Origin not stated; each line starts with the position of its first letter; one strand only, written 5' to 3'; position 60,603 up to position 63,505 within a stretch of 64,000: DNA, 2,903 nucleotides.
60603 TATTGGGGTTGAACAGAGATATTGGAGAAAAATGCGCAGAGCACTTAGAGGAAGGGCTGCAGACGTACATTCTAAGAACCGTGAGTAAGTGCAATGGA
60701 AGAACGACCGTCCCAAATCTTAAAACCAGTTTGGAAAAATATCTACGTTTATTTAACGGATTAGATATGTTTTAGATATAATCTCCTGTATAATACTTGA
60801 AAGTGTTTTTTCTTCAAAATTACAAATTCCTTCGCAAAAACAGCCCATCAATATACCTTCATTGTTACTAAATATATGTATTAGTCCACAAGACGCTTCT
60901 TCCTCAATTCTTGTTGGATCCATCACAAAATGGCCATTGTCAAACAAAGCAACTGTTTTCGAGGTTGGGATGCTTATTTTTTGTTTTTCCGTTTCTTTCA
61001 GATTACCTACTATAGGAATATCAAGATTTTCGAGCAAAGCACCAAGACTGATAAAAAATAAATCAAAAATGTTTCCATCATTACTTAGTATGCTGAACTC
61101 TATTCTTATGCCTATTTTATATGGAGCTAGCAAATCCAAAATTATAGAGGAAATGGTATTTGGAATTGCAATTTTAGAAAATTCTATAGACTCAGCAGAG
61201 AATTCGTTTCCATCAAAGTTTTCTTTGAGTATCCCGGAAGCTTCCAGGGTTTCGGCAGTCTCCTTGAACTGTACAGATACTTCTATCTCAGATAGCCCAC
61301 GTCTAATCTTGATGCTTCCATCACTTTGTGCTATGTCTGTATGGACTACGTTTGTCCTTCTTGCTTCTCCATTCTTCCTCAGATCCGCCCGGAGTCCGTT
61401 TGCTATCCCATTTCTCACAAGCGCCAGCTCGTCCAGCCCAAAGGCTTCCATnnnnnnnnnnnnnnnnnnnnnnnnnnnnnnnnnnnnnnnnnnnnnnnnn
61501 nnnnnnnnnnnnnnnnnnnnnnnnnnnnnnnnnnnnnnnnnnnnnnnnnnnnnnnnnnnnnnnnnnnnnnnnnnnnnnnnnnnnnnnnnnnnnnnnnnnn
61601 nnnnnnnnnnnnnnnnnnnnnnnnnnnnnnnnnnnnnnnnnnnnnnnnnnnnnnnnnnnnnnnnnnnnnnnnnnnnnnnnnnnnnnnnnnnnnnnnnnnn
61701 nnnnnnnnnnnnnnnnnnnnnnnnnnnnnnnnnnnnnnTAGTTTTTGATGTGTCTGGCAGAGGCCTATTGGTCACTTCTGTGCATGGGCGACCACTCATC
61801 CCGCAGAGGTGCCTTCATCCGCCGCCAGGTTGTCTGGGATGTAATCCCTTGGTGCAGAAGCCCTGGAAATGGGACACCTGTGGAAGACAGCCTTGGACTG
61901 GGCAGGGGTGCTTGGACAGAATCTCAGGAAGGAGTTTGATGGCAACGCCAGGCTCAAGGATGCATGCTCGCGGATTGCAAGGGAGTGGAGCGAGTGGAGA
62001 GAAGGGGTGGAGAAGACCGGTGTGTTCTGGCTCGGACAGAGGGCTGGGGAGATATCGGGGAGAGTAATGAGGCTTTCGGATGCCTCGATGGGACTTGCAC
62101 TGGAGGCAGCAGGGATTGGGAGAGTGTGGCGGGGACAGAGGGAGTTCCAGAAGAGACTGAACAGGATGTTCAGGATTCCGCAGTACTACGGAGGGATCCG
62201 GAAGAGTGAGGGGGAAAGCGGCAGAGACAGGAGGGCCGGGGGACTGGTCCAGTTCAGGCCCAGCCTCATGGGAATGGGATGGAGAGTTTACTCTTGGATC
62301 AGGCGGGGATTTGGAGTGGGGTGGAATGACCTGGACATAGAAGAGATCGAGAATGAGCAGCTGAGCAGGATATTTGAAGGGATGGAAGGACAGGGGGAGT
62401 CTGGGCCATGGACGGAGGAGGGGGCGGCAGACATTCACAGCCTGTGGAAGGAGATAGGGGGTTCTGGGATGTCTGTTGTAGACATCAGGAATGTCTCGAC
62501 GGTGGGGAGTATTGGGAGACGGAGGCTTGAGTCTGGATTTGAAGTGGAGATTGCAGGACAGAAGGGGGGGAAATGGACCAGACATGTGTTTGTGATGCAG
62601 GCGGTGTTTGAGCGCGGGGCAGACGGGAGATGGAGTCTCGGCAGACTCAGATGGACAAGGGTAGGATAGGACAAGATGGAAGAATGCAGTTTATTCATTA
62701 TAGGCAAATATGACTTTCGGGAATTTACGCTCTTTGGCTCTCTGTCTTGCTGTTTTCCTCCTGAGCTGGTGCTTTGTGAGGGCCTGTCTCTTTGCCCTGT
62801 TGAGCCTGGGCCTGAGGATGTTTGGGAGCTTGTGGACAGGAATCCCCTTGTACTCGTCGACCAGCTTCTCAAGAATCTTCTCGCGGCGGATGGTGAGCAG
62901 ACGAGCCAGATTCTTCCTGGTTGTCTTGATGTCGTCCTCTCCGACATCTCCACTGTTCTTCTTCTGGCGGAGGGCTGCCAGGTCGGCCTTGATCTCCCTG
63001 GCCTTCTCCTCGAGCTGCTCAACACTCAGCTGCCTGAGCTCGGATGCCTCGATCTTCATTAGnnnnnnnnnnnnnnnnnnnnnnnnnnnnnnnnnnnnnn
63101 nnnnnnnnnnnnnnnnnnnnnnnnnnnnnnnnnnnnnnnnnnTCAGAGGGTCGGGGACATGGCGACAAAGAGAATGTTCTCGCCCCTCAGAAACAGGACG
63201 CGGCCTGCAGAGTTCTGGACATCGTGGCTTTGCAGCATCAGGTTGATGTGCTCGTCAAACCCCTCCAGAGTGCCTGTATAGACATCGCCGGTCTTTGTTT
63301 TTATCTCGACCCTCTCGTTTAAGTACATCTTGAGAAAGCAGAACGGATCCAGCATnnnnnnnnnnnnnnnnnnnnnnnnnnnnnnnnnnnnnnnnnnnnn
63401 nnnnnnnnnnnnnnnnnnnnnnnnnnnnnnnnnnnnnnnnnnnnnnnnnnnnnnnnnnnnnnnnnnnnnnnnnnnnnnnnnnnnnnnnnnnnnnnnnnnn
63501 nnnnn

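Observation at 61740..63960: Abrupt GC-rich island (about 55-60% GC) carrying eL35, LSm and Maf1 inside an otherwise 36-38% GC genome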

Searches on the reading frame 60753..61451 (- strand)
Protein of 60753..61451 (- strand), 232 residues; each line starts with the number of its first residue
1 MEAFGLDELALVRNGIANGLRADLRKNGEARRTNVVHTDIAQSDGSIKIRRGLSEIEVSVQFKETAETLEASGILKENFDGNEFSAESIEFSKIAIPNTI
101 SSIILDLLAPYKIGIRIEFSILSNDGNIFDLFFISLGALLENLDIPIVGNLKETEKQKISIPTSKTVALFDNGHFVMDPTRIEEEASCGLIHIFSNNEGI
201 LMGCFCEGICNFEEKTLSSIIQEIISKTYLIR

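Call 6: search_protein_families(library=pfam, proteins=[window:60753-61451:-], max_evalue=0.01)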
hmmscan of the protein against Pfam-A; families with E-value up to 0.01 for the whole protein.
window:60753-61451:- (232 aa): 2 families
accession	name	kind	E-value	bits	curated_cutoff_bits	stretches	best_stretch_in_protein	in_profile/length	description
PF01138.27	RNase_PH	-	0.0001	23.2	25.5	1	31-146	3-130/130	3' exoribonuclease family, domain 1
PF03725.20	RNase_PH_C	-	0.0007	19.9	20.8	1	162-220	3-60/67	3' exoribonuclease family, domain 2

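Call 7: find_encoding_contigs(protein=window:60753-61451:-, flank=10000, max_places=10)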
Protein window:60753-61451:- (232 aa): 4 contigs read that carry it; 3 places shown.
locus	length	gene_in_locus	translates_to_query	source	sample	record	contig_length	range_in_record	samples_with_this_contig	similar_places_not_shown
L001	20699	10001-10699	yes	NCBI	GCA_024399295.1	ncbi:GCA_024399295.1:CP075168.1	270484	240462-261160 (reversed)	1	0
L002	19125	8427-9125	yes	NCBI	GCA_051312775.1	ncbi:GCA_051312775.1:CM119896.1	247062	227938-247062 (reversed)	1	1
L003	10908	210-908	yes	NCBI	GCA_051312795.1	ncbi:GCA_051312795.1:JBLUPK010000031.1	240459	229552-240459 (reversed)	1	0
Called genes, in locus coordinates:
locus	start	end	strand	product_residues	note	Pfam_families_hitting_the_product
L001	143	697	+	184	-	-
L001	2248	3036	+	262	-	PF09591:DUF2463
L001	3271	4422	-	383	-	PF12376:DUF3654, PF07753:DUF1609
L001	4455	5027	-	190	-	-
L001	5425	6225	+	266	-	PF09591:DUF2463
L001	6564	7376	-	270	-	-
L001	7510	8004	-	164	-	PF09174:Maf1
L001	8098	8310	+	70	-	PF01423:LSM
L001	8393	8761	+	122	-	PF00831:Ribosomal_L29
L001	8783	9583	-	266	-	-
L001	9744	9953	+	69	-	-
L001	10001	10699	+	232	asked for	-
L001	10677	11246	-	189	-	-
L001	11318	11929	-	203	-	-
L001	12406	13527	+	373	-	PF02200:STE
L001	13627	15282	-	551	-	PF00225:Kinesin, PF16796:Microtub_bd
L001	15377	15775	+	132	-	-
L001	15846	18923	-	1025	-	PF02463:SMC_N, PF13175:AAA_15, PF13476:AAA_23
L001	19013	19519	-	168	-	PF00179:UQ_con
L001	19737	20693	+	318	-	PF00069:Pkinase, PF07714:PK_Tyr_Ser-Thr, PF17667:Pkinase_fungal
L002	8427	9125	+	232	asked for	-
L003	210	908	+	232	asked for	-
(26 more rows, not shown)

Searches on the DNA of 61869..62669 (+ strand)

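Call 32: search_rna_families(sources=[L004, L010, L015], threshold=gathering)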
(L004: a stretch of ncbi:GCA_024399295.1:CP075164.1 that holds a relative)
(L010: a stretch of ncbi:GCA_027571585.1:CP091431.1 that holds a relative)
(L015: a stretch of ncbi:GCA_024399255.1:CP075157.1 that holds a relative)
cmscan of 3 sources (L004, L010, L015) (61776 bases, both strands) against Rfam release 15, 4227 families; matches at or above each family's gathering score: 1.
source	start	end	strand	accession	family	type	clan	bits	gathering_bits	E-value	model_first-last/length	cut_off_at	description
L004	20503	20801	+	RF02542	SSU_rRNA_microsporidia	Gene; rRNA;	CL00111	233.5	50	6.8e-68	1-279/1311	3'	Microsporidia small subunit ribosomal RNA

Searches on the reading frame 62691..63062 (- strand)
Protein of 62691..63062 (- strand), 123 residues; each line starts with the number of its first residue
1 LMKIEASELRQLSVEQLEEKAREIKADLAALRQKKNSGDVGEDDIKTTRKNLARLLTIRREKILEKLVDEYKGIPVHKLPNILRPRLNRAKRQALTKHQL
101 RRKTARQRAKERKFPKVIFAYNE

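Call 5: find_encoding_contigs(protein=window:62691-63062:-, flank=10000, max_places=10)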
Protein window:62691-63062:- (123 aa): no gene with exactly this product is on record in the collection.

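Call 6: search_protein_families(library=pfam, proteins=[window:62691-63062:-], max_evalue=0.01)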
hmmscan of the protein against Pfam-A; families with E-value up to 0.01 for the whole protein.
window:62691-63062:- (123 aa): 1 family
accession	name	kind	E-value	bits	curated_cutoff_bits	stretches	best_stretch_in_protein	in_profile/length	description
PF00831.28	Ribosomal_L29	-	1.6e-11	44.5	24.5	1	7-62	1-57/57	Ribosomal L29 protein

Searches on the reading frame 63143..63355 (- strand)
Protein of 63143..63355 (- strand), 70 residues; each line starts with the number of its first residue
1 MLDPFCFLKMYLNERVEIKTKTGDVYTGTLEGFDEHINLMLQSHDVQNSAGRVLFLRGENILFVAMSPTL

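Call 6: search_protein_families(library=pfam, proteins=[window:63143-63355:-], max_evalue=0.01)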
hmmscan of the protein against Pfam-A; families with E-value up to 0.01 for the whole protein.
window:63143-63355:- (70 aa): 1 family
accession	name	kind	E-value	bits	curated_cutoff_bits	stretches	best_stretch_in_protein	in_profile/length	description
PF01423.28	LSM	-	1e-14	54.4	23.4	1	7-65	2-65/66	LSM domain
